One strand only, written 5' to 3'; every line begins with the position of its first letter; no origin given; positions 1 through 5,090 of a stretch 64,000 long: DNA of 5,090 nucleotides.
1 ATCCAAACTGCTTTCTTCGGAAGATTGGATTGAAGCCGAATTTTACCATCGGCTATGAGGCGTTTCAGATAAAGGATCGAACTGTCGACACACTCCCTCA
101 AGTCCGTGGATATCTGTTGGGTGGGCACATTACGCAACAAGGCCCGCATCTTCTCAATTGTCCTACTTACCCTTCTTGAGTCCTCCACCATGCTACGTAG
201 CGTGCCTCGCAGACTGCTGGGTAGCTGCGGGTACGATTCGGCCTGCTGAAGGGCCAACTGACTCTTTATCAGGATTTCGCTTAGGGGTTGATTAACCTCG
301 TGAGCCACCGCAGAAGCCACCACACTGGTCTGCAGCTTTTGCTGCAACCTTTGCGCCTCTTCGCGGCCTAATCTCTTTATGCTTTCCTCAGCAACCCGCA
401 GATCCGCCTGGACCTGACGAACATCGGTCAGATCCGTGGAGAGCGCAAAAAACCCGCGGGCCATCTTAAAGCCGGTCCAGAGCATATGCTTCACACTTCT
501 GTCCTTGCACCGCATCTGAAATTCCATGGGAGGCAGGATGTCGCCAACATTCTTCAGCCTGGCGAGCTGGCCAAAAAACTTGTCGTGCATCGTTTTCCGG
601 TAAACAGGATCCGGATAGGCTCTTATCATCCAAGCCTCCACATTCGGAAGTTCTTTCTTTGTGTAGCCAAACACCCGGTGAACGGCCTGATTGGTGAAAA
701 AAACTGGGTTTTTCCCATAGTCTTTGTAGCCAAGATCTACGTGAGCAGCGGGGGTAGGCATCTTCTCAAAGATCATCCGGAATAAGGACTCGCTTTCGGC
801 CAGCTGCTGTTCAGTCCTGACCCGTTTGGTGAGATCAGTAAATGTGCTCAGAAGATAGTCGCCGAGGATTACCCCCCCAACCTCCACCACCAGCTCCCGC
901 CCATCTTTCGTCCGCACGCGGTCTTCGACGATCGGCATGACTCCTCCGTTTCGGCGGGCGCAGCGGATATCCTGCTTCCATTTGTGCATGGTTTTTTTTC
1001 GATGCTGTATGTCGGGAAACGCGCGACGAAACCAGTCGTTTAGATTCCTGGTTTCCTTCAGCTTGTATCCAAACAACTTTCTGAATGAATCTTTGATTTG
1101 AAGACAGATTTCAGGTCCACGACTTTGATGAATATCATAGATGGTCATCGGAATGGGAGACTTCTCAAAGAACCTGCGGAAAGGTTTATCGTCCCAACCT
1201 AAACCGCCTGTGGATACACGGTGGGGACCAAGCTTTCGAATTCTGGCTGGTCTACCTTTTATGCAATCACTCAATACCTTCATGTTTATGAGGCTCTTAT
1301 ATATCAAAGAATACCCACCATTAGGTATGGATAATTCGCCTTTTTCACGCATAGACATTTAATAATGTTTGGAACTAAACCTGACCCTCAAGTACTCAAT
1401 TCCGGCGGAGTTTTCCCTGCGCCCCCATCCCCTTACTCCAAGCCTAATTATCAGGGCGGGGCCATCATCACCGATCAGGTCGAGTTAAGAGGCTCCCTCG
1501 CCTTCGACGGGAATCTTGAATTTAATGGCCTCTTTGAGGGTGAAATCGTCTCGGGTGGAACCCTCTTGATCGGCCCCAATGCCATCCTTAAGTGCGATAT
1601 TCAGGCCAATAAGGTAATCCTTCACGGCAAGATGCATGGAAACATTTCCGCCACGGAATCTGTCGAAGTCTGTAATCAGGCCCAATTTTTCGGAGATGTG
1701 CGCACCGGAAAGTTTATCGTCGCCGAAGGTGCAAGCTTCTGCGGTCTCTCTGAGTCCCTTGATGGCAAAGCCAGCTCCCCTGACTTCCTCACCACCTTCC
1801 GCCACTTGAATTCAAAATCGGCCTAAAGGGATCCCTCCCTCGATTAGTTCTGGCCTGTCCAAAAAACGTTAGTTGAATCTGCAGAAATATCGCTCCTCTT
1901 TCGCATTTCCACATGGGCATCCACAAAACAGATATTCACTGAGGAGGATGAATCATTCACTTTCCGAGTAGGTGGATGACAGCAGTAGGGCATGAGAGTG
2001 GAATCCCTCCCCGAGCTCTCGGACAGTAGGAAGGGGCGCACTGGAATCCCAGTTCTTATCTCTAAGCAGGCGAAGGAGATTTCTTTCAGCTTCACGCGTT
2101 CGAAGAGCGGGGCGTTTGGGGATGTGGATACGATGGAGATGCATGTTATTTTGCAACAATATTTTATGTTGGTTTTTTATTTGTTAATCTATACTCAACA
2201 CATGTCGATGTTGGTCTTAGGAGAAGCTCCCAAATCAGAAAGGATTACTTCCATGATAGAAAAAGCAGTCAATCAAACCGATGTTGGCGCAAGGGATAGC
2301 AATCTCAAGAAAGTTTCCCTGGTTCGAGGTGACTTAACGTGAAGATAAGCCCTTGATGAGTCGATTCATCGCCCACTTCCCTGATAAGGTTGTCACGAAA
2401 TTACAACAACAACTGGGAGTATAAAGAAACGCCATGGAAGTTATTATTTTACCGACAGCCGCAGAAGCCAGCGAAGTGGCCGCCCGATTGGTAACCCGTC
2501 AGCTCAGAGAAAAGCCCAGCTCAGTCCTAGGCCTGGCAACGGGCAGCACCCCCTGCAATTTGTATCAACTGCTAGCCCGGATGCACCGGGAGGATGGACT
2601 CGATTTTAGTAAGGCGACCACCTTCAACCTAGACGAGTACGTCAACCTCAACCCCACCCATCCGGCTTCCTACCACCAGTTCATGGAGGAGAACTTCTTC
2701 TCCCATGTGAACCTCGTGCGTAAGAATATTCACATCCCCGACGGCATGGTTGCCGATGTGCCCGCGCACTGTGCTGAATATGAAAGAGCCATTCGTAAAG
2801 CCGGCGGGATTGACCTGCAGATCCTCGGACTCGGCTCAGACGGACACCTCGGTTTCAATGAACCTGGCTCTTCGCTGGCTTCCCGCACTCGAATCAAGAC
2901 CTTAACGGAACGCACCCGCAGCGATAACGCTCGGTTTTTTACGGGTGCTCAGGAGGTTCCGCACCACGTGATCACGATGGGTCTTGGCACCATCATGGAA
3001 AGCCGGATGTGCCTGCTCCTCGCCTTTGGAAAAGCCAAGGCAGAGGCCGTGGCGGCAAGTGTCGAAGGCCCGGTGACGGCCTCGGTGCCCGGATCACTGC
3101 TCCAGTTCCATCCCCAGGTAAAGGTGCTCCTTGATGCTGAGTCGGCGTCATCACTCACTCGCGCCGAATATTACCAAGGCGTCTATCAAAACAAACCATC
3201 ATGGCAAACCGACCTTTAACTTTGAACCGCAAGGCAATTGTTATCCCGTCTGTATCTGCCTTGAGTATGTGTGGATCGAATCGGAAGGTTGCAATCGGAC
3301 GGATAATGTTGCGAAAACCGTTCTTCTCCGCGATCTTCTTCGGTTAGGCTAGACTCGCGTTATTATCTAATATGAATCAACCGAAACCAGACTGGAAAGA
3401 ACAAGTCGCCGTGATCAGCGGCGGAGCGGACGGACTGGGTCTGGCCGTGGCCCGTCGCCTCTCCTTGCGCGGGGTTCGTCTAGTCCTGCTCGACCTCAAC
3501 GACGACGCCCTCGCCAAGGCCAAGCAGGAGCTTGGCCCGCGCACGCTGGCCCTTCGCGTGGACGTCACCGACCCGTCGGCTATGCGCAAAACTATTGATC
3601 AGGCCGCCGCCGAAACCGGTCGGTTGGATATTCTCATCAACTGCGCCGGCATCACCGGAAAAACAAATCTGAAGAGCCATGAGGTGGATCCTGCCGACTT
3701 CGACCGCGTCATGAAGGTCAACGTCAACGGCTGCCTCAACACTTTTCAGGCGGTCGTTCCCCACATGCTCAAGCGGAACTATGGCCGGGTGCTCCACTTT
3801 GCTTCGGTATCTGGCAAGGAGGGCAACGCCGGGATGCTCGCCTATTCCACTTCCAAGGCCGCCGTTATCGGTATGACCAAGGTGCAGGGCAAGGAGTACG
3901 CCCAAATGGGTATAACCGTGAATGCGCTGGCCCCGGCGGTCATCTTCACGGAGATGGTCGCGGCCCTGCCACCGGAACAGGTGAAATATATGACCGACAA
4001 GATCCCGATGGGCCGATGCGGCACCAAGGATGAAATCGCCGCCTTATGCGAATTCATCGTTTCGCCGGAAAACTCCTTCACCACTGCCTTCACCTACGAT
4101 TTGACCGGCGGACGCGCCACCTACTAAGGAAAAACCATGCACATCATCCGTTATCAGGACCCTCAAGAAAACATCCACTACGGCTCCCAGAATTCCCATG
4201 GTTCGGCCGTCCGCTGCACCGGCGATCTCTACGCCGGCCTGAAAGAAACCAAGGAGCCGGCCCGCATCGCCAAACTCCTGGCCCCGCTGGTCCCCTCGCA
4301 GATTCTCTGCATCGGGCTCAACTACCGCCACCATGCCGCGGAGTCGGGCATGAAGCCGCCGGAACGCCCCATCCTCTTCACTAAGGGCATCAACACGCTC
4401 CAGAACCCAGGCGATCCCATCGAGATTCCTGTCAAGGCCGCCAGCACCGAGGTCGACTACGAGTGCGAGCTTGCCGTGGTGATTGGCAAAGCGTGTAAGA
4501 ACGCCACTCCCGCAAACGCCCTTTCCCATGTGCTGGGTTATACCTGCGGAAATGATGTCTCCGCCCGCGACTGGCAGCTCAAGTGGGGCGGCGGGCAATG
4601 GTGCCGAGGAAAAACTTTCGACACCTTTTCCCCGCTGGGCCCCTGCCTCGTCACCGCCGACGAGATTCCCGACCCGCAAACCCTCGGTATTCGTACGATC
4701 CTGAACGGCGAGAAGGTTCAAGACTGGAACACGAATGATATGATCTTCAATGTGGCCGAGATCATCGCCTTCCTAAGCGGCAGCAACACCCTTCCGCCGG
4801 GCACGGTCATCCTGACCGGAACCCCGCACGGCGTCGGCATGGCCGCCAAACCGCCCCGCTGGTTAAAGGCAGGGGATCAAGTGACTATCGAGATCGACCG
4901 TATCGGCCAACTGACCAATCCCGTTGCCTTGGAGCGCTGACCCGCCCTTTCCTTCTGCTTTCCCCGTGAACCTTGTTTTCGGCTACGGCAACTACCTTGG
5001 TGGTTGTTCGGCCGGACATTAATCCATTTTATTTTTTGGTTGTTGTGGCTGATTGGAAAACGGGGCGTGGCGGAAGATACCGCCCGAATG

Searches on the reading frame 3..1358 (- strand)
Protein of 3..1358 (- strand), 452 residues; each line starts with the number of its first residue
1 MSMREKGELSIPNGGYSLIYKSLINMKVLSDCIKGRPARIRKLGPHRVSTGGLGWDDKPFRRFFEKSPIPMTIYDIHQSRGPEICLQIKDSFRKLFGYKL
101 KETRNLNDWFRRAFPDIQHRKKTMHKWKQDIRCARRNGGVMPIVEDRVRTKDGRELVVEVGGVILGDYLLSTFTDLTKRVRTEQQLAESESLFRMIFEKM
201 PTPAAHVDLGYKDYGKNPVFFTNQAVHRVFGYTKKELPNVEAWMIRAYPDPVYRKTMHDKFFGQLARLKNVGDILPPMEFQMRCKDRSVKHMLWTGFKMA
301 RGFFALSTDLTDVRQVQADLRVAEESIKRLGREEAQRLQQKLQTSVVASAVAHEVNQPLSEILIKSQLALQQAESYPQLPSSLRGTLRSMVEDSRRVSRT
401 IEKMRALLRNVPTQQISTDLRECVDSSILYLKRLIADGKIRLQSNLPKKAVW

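Call 69: search_protein_families(library=pfam, proteins=[window:3-1358:-], max_evalue=0.001)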
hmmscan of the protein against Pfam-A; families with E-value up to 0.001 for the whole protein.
window:3-1358:- (452 aa): 3 families
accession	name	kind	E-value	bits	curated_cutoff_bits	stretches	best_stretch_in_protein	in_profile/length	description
PF08447.18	PAS_3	-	5.8e-08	33.3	25.6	0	88-165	4-75/89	PAS fold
PF13188.13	PAS_8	-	8.3e-06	26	21.8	0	192-256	2-55/65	PAS domain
PF00512.31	HisKA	-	3.8e-05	24.1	26.9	1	348-407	6-60/66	His Kinase A (phospho-acceptor) domain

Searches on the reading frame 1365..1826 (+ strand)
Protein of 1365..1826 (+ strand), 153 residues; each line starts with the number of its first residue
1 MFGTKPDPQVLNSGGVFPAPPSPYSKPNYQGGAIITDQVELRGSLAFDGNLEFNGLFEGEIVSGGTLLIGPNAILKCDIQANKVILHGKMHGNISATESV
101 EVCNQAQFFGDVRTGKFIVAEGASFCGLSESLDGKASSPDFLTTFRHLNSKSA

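Call 24: search_protein_families(library=pfam, proteins=[window:1365-1826:+], max_evalue=0.001)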
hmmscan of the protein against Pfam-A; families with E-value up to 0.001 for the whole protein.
window:1365-1826:+ (153 aa): 1 family
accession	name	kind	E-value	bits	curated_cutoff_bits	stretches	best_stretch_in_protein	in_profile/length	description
PF04519.19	Bactofilin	-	4.8e-22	78.5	27.9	1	34-127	2-95/98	Polymer-forming cytoskeletal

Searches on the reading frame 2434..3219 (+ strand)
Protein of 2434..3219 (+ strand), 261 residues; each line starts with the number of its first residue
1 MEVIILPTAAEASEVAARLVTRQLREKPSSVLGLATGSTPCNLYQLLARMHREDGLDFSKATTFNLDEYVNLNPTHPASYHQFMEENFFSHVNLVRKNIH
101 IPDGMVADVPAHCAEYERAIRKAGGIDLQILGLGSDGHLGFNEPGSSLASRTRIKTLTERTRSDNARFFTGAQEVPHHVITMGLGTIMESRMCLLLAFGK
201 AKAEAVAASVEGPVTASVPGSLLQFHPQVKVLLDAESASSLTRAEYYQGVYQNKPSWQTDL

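Call 24: search_protein_families(library=pfam, proteins=[window:2434-3219:+], max_evalue=0.001)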
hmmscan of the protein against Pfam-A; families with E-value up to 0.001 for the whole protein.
window:2434-3219:+ (261 aa): 1 family
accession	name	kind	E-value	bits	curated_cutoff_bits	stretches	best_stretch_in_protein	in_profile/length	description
PF01182.26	Glucosamine_iso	-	4.3e-24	86.1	27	1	9-224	7-217/225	Glucosamine-6-phosphate isomerases/6-phosphogluconolactonase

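Call 48: search_protein_families(library=ncbifam, proteins=[window:2434-3219:+], max_evalue=0.00001)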
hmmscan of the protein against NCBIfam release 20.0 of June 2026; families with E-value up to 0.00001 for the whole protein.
window:2434-3219:+ (261 aa): 8 families
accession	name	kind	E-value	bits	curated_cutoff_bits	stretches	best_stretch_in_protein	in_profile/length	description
NF001684.0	PRK00443.1-4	subfamily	2.4e-111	371.4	326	1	1-258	1-258/260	glucosamine-6-phosphate deaminase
TIGR00502.1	nagB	equivalog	2.3e-87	292.6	236.9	1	1-242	1-248/259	glucosamine-6-phosphate deaminase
NF002557.0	PRK02122.1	subfamily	1.6e-82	277.7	384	1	5-245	33-279/653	glucosamine-6-phosphate deaminase-like protein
NF001685.0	PRK00443.1-5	equivalog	1.5e-61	208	513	1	1-241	1-247/266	glucosamine-6-phosphate deaminase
NF001682.0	PRK00443.1-1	equivalog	2.5e-61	207.4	528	1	1-241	1-234/262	glucosamine-6-phosphate deaminase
NF007291.0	PRK09762.1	equivalog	3.4e-43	147.9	271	1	12-234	15-234/236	galactosamine-6-phosphate isomerase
NF009022.0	PRK12358.1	equivalog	1.6e-33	116.2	247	1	1-241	1-237/239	glucosamine-6-phosphate deaminase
TIGR01198.1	pgl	equivalog_domain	1.6e-20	73.7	124.45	1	12-239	13-232/234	6-phosphogluconolactonase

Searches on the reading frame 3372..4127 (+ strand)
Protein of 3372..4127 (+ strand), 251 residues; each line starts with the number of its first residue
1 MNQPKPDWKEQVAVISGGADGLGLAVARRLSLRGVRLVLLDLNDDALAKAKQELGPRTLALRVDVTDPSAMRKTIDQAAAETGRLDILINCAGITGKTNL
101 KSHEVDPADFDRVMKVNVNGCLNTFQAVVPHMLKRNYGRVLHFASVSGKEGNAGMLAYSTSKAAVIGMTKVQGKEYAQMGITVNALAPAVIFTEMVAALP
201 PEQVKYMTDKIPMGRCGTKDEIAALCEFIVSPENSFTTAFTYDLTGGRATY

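Call 24: search_protein_families(library=pfam, proteins=[window:3372-4127:+], max_evalue=0.001)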
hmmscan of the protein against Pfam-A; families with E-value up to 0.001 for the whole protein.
window:3372-4127:+ (251 aa): 4 families
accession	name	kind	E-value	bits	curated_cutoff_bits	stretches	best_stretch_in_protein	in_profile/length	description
PF00106.31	adh_short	-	4.7e-54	183.3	26.6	1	11-201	1-192/195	short chain dehydrogenase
PF13561.12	adh_short_C2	-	2.4e-52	178.3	27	1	19-247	3-234/236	Enoyl-(Acyl carrier protein) reductase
PF08659.16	KR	-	7.2e-14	52.5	22.6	1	14-164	4-155/180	KR domain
PF01370.27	Epimerase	-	0.00084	19.3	20.9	0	14-176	2-160/240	NAD dependent epimerase/dehydratase family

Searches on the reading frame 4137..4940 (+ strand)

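Call 24: search_protein_families(library=pfam, proteins=[window:4137-4940:+], max_evalue=0.001)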
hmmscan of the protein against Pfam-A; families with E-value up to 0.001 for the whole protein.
window:4137-4940:+ (267 aa): 1 family
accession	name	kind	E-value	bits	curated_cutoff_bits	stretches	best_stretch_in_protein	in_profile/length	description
PF01557.24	FAA_hydrolase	-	2.2e-74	250.2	23.9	1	56-263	2-213/214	Fumarylacetoacetate (FAA) hydrolase C-terminal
